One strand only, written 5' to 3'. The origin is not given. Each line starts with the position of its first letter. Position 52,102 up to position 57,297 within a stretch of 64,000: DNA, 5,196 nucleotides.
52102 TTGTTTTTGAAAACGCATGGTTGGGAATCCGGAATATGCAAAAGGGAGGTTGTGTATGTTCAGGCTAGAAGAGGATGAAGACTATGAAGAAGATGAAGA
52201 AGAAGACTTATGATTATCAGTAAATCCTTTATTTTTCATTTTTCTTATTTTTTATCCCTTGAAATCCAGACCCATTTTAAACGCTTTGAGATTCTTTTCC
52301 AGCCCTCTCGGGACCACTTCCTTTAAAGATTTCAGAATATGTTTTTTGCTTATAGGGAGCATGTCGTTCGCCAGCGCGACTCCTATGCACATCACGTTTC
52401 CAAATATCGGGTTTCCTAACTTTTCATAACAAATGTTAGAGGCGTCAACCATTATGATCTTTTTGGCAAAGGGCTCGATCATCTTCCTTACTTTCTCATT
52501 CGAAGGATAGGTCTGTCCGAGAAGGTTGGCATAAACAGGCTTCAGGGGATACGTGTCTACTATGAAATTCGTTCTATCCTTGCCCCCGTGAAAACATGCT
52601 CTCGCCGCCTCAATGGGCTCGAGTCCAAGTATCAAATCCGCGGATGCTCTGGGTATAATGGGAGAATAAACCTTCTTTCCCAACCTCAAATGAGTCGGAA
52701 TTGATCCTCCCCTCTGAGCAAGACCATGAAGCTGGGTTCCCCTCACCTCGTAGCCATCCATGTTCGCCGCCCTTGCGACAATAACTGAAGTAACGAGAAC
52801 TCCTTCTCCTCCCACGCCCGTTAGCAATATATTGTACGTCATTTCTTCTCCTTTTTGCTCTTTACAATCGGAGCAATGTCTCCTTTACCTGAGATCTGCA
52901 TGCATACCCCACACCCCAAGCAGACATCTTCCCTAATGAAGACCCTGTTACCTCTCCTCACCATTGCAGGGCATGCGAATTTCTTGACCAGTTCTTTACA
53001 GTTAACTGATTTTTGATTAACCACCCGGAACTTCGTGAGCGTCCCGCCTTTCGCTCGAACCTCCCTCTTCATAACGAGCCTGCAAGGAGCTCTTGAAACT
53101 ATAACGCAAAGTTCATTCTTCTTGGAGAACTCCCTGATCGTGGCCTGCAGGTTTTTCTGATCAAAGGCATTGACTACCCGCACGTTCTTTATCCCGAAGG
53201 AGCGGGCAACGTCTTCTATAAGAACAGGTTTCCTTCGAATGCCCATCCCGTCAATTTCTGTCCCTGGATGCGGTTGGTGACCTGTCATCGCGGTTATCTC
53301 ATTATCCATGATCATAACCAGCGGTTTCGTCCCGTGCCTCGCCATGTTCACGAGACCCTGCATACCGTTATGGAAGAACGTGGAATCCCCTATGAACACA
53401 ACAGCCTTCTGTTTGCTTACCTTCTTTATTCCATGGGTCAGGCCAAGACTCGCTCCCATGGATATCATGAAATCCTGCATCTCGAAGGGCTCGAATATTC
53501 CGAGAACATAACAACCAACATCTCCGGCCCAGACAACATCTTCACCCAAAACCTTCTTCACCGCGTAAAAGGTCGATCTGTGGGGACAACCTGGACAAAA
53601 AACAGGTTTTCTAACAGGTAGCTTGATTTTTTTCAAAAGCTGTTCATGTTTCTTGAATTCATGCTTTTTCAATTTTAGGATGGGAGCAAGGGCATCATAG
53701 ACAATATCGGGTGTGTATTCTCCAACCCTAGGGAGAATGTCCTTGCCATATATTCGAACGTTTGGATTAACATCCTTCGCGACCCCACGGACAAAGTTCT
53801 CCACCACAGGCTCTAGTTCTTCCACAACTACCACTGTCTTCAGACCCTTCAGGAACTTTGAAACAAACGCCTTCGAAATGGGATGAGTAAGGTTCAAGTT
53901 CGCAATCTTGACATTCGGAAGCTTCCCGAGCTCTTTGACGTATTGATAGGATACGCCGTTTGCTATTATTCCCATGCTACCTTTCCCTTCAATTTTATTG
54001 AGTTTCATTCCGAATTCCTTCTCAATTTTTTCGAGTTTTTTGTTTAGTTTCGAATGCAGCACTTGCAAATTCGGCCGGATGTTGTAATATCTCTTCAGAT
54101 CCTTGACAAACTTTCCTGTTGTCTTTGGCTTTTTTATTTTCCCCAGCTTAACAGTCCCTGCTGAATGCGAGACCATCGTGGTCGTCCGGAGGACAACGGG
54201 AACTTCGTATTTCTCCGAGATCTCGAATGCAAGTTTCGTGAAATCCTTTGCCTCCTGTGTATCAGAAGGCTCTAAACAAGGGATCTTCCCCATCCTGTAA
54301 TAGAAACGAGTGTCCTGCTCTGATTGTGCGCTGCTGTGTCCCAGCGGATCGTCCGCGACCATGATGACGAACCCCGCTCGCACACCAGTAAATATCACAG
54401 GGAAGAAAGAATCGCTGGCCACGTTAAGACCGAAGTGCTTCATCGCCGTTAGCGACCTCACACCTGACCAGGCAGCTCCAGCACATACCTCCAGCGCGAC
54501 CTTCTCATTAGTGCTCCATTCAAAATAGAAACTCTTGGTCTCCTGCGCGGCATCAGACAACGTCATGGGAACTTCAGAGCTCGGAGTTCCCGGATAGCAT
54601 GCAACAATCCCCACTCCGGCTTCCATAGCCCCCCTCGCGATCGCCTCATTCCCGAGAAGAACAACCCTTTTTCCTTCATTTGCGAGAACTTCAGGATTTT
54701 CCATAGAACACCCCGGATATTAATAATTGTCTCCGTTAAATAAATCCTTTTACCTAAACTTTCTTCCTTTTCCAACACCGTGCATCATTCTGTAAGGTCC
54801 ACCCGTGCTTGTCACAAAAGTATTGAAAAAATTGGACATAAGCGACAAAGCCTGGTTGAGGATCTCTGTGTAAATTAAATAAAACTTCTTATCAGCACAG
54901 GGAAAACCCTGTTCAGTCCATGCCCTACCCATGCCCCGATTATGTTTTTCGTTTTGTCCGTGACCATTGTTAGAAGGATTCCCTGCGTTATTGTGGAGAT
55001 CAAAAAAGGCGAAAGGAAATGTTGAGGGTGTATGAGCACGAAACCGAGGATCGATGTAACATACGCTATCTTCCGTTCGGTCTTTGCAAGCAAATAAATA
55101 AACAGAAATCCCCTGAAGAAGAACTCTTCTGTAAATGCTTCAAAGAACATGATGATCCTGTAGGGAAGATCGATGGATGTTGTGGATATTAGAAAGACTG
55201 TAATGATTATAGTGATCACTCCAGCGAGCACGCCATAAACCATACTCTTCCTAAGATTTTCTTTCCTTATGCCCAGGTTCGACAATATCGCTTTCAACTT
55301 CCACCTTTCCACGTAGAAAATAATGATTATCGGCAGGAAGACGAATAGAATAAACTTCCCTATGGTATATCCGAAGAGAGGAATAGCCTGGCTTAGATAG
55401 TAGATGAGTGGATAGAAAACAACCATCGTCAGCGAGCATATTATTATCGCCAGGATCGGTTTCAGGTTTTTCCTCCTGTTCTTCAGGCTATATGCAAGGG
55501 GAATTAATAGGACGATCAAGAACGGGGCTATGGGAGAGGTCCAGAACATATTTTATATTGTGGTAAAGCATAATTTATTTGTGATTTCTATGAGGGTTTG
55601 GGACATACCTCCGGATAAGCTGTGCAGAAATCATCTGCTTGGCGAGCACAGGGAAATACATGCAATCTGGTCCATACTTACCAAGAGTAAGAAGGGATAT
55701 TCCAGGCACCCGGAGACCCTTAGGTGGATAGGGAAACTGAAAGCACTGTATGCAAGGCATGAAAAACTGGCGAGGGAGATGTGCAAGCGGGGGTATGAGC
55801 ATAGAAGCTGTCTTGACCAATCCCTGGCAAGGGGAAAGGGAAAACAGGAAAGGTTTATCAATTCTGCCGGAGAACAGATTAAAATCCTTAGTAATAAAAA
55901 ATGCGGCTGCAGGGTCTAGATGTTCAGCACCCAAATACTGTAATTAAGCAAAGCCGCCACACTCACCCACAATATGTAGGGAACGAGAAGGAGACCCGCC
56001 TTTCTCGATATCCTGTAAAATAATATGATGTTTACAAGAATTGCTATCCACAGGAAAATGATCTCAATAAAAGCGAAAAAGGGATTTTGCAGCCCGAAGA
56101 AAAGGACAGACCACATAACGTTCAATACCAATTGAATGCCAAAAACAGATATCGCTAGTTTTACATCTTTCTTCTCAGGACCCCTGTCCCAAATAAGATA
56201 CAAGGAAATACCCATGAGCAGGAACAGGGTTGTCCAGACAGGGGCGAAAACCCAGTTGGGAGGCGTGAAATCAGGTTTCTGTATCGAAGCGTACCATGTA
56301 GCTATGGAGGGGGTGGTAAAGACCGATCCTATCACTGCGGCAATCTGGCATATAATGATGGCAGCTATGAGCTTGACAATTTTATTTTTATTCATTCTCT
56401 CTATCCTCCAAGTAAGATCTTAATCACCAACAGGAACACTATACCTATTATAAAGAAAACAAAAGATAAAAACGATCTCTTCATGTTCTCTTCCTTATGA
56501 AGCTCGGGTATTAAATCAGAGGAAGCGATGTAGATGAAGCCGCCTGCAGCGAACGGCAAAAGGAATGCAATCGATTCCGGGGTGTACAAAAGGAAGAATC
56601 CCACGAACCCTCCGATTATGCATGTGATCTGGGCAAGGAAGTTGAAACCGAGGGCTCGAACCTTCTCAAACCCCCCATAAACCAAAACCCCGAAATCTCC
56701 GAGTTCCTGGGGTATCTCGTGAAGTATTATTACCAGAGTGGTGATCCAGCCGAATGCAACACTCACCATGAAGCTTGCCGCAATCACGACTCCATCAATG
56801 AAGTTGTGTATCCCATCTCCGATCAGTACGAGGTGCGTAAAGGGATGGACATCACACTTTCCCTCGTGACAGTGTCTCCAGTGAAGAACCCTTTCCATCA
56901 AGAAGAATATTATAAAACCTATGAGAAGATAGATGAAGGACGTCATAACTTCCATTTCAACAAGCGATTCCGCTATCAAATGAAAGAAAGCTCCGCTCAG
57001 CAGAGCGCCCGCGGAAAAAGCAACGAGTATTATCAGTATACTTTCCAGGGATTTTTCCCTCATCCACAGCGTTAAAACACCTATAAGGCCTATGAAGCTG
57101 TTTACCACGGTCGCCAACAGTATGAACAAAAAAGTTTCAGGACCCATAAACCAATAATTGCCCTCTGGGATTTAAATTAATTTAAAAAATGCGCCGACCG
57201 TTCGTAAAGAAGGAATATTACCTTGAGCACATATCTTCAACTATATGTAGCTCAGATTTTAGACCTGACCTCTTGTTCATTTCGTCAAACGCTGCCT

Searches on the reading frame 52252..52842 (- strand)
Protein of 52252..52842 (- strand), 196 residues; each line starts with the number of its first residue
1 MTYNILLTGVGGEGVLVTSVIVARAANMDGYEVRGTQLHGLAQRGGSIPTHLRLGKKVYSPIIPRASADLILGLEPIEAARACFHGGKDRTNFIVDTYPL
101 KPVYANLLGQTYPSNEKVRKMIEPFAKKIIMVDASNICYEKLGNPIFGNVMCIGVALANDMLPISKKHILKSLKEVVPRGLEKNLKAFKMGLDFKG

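Call 28: search_protein_families(library=pfam, proteins=[window:52252-52842:-], max_evalue=0.00001)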
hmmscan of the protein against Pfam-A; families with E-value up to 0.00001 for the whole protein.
window:52252-52842:- (196 aa): 1 family
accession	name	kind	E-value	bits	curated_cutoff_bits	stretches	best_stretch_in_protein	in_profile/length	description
PF01558.24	POR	-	5.6e-29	101.9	27.4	1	11-192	1-172/173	Pyruvate ferredoxin/flavodoxin oxidoreductase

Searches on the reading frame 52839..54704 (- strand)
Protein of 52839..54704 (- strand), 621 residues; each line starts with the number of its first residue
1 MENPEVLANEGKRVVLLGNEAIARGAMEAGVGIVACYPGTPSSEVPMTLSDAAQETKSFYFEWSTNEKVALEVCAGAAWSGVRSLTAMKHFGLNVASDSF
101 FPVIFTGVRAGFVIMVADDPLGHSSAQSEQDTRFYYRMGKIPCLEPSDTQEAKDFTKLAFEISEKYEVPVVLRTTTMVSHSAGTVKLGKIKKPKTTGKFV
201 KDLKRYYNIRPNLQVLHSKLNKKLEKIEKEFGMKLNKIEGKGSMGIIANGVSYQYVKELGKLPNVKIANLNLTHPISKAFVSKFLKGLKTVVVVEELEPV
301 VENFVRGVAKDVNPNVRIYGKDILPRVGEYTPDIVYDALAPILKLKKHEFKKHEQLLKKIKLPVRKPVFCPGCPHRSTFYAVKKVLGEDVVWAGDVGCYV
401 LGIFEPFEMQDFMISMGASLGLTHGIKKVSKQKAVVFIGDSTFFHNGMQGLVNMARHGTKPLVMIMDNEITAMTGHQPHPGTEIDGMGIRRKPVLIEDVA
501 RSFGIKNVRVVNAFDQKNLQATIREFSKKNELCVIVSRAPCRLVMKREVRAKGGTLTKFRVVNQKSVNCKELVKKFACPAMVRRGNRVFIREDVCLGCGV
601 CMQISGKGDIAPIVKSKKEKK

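Call 28: search_protein_families(library=pfam, proteins=[window:52839-54704:-], max_evalue=0.00001)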
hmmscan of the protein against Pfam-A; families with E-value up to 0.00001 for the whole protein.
window:52839-54704:- (621 aa): 2 families
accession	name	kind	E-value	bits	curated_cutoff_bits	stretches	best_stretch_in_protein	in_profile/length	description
PF02775.26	TPP_enzyme_C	-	3e-21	76.2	21.9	1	395-535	1-149/151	Thiamine pyrophosphate enzyme, C-terminal TPP binding domain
PF01855.24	POR_N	-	9.8e-20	71.7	27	1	25-211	2-193/231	Pyruvate flavodoxin/ferredoxin oxidoreductase, thiamine diP-bdg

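Call 58: find_homologous_proteins(query=window:52839-54704:-, max_evalue=1e-100)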
Query window:52839-54704:- (621 aa): 7757 proteins with E <= 1e-100 among 8000 candidates; the best 120 are listed.
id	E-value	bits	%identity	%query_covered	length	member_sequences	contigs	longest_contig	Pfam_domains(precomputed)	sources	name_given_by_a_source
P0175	0.0e+0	1290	90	100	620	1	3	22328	PF01855.25,PF02775.27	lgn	-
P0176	0.0e+0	1248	86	100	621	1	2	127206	PF01855.25,PF02775.27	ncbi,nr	ncbi:MAG: indolepyruvate ferredoxin oxidoreductase subunit alpha [Candidatus Aenigmarchaeota archaeo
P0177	0.0e+0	1243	87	99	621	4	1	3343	PF01855.25,PF02775.27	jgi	jgi:indolepyruvate ferredoxin oxidoreductase alpha subunit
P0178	0.0e+0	1161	81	99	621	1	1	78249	PF01855.25,PF02775.27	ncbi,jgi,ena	-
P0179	0.0e+0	1148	80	99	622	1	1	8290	PF01855.25,PF02775.27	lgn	-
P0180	0.0e+0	1136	79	99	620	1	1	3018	PF01855.25,PF02775.27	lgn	-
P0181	0.0e+0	1067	76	99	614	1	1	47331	PF01855.25,PF02775.27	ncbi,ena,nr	ncbi:MAG: indolepyruvate ferredoxin oxidoreductase subunit alpha [Candidatus Aenigmarchaeota archaeo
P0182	0.0e+0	1064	75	99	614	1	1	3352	PF01855.25,PF02775.27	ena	-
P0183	0.0e+0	1063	76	99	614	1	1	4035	PF01855.25,PF02775.27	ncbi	-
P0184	0.0e+0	1061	75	99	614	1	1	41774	PF01855.25,PF02775.27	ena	-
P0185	0.0e+0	1060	75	99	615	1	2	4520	PF01855.25,PF02775.27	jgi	jgi:indolepyruvate ferredoxin oxidoreductase alpha subunit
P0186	0.0e+0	1056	74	100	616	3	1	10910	PF01855.25,PF02775.27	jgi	jgi:indolepyruvate ferredoxin oxidoreductase alpha subunit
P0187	0.0e+0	1053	75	100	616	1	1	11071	PF01855.25,PF02775.27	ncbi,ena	-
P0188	0.0e+0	1052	75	99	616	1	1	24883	PF01855.25,PF02775.27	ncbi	-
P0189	0.0e+0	1050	73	98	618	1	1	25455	PF01855.25,PF02775.27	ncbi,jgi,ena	-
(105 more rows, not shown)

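Call 59: find_encoding_contigs(protein=P0175, flank=10000, max_places=2)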
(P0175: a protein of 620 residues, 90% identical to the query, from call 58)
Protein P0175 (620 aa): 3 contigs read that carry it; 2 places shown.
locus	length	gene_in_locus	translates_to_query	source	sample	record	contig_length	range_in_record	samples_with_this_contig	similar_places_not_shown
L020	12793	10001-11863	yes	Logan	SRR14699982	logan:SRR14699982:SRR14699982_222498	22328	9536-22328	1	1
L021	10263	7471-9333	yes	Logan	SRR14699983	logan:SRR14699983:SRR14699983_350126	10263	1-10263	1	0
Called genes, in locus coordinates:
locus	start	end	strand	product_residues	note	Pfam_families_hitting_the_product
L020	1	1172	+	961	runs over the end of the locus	PF04313:HSDR_N (weak), PF02384:N6_Mtase, PF01170:UPF0020, PF07669:Eco57I (weak), PF01420:Methylase_S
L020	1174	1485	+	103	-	PF25208:DUF7838 (faint)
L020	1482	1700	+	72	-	-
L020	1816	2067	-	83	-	-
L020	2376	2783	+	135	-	-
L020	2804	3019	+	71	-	-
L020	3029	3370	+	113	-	PF02001:DUF134, PF08281:Sigma70_r4_2 (weak)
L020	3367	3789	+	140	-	-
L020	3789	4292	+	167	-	PF03773:ArsP_1 (faint)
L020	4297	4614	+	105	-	PF02579:Nitro_FeMo-Co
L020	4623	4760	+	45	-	-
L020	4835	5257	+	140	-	PF02579:Nitro_FeMo-Co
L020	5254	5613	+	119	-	PF02579:Nitro_FeMo-Co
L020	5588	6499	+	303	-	PF10609:ParA, PF01656:CbiA, PF02374:ArsA_ATPase (weak), PF13614:AAA_31 (weak), PF00037:Fer4 (weak), PF14697:Fer4_21, PF12838:Fer4_7, PF13187:Fer4_9 (weak), +7 more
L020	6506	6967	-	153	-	PF24034:DUF7343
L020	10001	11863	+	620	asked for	PF01855:POR_N, PF02775:TPP_enzyme_C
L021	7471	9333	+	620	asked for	PF01855:POR_N, PF02775:TPP_enzyme_C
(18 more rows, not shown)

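Call 60: find_encoding_contigs(protein=P0176, flank=10000, max_places=1)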
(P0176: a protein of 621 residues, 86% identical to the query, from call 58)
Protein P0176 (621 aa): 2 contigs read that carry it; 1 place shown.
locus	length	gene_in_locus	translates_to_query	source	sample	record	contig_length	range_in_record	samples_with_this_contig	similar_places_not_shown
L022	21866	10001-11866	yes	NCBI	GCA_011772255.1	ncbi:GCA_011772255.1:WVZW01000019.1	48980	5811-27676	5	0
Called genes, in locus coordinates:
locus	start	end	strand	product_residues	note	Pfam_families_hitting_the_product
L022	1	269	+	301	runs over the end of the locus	PF01040:UbiA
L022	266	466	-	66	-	-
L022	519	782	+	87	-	-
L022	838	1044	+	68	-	PF03966:Trm112p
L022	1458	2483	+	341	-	PF04041:Glyco_hydro_130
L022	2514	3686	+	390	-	PF13439:Glyco_transf_4, PF00534:Glycos_transf_1, PF13692:Glyco_trans_1_4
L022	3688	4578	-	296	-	PF00251:Glyco_hydro_32N, PF04041:Glyco_hydro_130, PF04616:Glyco_hydro_43 (faint), PF22847:Glyco_hydro_43_rel (faint)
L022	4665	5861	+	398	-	PF13439:Glyco_transf_4, PF00534:Glycos_transf_1, PF13692:Glyco_trans_1_4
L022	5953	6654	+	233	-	-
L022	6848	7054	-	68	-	-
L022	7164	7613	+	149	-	PF06271:RDD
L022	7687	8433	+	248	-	PF02535:Zip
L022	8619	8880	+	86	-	PF03073:TspO_MBR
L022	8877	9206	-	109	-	PF03013:Pyr_excise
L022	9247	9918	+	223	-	PF02517:Rce1-like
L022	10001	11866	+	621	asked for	PF01855:POR_N, PF02775:TPP_enzyme_C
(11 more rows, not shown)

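Call 61: find_encoding_contigs(protein=P0178, flank=10000, max_places=1)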
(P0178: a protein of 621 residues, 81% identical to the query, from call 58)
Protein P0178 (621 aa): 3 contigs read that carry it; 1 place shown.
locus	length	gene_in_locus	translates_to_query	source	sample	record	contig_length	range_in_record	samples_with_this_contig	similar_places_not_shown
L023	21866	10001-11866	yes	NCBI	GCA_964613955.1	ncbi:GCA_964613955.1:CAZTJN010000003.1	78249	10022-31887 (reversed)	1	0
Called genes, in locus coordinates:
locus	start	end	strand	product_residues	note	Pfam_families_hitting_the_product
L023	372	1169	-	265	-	PF03703:bPH_2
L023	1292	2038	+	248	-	PF02535:Zip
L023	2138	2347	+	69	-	-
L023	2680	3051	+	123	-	PF17253:DUF5320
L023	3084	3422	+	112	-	PF02001:DUF134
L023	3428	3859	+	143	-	-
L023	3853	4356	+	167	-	-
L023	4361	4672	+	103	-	PF02579:Nitro_FeMo-Co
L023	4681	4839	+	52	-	-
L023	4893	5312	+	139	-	PF02579:Nitro_FeMo-Co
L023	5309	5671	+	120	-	PF02579:Nitro_FeMo-Co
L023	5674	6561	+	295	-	PF01656:CbiA, PF02374:ArsA_ATPase (weak), PF10609:ParA, PF13614:AAA_31, PF00037:Fer4 (weak), PF12838:Fer4_7, PF13187:Fer4_9, PF14697:Fer4_21, +8 more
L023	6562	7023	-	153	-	PF24034:DUF7343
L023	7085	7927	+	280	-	-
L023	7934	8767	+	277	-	-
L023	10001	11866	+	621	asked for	PF01855:POR_N, PF02775:TPP_enzyme_C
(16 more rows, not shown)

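Call 62: find_encoding_contigs(protein=P0181, flank=10000, max_places=1)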
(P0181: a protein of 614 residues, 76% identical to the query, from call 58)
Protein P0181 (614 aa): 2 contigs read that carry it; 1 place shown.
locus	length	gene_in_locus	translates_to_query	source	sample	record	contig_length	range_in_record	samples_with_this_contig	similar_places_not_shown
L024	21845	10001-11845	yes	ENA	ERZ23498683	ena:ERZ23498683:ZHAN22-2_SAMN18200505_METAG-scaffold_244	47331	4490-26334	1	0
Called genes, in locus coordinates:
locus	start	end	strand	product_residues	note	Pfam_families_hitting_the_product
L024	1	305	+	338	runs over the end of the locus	-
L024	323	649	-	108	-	PF13396:PLDc_N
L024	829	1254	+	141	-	-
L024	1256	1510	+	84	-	-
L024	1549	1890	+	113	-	PF02001:DUF134, PF08281:Sigma70_r4_2 (weak)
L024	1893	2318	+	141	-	-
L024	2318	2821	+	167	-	-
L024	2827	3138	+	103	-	PF02579:Nitro_FeMo-Co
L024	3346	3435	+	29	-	-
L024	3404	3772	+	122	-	-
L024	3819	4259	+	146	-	PF02579:Nitro_FeMo-Co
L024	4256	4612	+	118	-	PF02579:Nitro_FeMo-Co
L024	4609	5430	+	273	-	PF01656:CbiA, PF10609:ParA, PF13614:AAA_31, PF12838:Fer4_7 (faint), PF00037:Fer4 (weak), PF14697:Fer4_21 (weak), PF13187:Fer4_9 (weak), PF00037:Fer4 (weak), +1 more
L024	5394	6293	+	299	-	PF10609:ParA, PF01656:CbiA, PF12838:Fer4_7 (faint), PF13187:Fer4_9 (faint), PF00037:Fer4 (weak), PF13237:Fer4_10 (weak), PF14697:Fer4_21, PF00037:Fer4 (weak), +3 more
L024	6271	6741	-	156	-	PF24034:DUF7343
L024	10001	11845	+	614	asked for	PF01855:POR_N, PF02775:TPP_enzyme_C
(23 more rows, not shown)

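Call 63: find_encoding_contigs(protein=P0184, flank=10000, max_places=1)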
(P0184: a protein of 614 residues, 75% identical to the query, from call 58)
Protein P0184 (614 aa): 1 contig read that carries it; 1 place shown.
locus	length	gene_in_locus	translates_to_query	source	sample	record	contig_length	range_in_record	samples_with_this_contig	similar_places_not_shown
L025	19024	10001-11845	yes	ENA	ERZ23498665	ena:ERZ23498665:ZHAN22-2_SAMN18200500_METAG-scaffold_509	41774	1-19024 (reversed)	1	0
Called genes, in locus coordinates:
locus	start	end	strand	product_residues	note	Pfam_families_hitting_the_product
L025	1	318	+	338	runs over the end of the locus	-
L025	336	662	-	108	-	PF13396:PLDc_N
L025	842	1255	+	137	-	-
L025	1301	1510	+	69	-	-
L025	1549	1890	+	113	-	PF02001:DUF134, PF08281:Sigma70_r4_2 (weak)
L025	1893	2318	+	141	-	-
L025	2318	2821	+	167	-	-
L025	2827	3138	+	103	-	PF02579:Nitro_FeMo-Co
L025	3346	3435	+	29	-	-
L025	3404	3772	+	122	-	-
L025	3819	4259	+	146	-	PF02579:Nitro_FeMo-Co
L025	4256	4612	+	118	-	PF02579:Nitro_FeMo-Co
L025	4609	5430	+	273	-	PF01656:CbiA, PF10609:ParA, PF13614:AAA_31, PF12838:Fer4_7 (faint), PF00037:Fer4 (weak), PF14697:Fer4_21 (weak), PF13187:Fer4_9 (weak), PF00037:Fer4 (weak), +1 more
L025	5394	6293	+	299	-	PF10609:ParA, PF01656:CbiA, PF12838:Fer4_7 (faint), PF13187:Fer4_9 (faint), PF13484:Fer4_16 (faint), PF00037:Fer4 (weak), PF14697:Fer4_21, PF00037:Fer4 (weak), +3 more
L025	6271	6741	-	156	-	PF24034:DUF7343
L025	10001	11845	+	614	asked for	PF01855:POR_N, PF02775:TPP_enzyme_C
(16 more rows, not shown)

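Call 76: find_encoding_contigs(protein=P0188, flank=10000, max_places=1)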
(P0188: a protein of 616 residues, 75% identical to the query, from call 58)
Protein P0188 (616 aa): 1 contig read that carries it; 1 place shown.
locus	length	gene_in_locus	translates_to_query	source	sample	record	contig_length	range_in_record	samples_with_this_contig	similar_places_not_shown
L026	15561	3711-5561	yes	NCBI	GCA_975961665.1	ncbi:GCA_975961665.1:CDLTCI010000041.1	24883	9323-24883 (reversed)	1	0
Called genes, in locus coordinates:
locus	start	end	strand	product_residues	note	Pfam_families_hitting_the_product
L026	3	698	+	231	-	?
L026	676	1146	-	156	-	PF24034:DUF7343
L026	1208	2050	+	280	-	-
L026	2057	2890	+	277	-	-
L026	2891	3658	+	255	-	PF04055:Radical_SAM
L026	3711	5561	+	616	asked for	PF01855:POR_N, PF02775:TPP_enzyme_C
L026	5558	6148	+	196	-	PF01558:POR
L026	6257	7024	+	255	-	-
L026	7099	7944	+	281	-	PF00753:Lactamase_B, PF23023:Anti-Pycsar_Apyc1 (weak), PF12706:Lactamase_B_2 (weak)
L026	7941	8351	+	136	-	PF02629:CoA_binding, PF13380:CoA_binding_2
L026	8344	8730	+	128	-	PF13905:Thioredoxin_8 (faint), PF04756:OST3_OST6 (weak), PF00085:Thioredoxin, PF13098:Thioredoxin_2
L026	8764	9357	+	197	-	PF03167:UDG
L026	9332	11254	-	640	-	PF00009:GTP_EFTU (faint), PF01926:MMR_HSR1, PF02421:FeoB_N, PF17910:FeoB_Cyto, PF07670:Gate, PF07664:FeoB_C, PF07670:Gate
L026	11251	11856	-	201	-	PF01325:Fe_dep_repress, PF13412:HTH_24, PF01022:HTH_5 (weak), PF01047:MarR (weak), PF09339:HTH_IclR (weak), PF12802:MarR_2 (weak), PF02742:Fe_dep_repr_C, PF04023:FeoA, +2 more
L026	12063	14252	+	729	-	PF14551:MCM_N (weak), PF17207:MCM_OB, PF00493:MCM, PF01078:Mg_chelatase (faint), PF17855:MCM_lid, PF21120: (faint)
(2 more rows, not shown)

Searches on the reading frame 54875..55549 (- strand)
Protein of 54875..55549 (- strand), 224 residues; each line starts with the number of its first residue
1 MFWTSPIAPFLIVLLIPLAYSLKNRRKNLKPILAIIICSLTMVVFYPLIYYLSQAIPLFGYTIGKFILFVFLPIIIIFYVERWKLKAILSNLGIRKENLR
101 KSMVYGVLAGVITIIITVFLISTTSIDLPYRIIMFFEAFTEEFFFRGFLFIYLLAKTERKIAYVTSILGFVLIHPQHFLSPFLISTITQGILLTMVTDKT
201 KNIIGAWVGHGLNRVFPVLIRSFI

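Call 28: search_protein_families(library=pfam, proteins=[window:54875-55549:-], max_evalue=0.00001)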
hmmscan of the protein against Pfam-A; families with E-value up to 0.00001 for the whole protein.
window:54875-55549:- (224 aa): 1 family
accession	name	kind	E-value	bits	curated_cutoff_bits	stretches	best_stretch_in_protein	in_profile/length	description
PF02517.21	Rce1-like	-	1.6e-13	51.2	22.4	1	132-214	10-91/93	Type II CAAX prenyl endopeptidase Rce1-like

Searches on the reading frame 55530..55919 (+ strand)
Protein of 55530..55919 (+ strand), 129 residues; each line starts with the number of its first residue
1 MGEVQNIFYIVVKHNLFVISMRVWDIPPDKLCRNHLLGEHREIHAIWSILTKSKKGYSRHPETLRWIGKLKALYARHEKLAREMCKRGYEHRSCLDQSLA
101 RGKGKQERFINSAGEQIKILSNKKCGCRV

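Call 29: search_protein_families(library=pfam, proteins=[window:55530-55919:+], max_evalue=0.001)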
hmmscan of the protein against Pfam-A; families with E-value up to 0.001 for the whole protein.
window:55530-55919:+ (129 aa): 1 family
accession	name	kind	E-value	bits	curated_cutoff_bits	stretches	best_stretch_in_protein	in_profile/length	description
PF03013.19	Pyr_excise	-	4.4e-27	94.7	23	1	21-93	1-77/81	Pyrimidine dimer DNA glycosylase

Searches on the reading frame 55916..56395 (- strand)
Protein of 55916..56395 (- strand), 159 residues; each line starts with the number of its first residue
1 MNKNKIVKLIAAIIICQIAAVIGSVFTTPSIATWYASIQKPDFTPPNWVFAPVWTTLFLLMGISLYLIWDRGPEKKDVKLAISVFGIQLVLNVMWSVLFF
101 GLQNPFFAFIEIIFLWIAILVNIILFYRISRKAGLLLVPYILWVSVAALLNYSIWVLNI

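Call 29: search_protein_families(library=pfam, proteins=[window:55916-56395:-], max_evalue=0.001)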
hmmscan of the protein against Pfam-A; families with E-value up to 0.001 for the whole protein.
window:55916-56395:- (159 aa): 1 family
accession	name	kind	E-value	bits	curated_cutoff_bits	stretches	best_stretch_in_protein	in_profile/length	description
PF03073.20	TspO_MBR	-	1.8e-52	177.4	24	1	12-156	1-145/145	TspO/MBR family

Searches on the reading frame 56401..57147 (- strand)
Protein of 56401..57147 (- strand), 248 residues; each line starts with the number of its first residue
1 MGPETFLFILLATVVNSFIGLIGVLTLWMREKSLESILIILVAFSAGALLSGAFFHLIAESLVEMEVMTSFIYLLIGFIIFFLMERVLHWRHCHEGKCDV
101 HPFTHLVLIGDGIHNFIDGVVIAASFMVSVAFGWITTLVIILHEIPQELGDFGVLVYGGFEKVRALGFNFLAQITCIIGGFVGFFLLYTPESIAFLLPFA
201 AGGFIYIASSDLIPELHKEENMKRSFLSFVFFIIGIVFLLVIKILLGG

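Call 29: search_protein_families(library=pfam, proteins=[window:56401-57147:-], max_evalue=0.001)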
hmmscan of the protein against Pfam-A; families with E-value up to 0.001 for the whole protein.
window:56401-57147:- (248 aa): 1 family
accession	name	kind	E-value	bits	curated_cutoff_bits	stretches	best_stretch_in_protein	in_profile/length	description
PF02535.28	Zip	-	3.3e-36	125.6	35.1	2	104-242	178-322/323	ZIP Zinc transporter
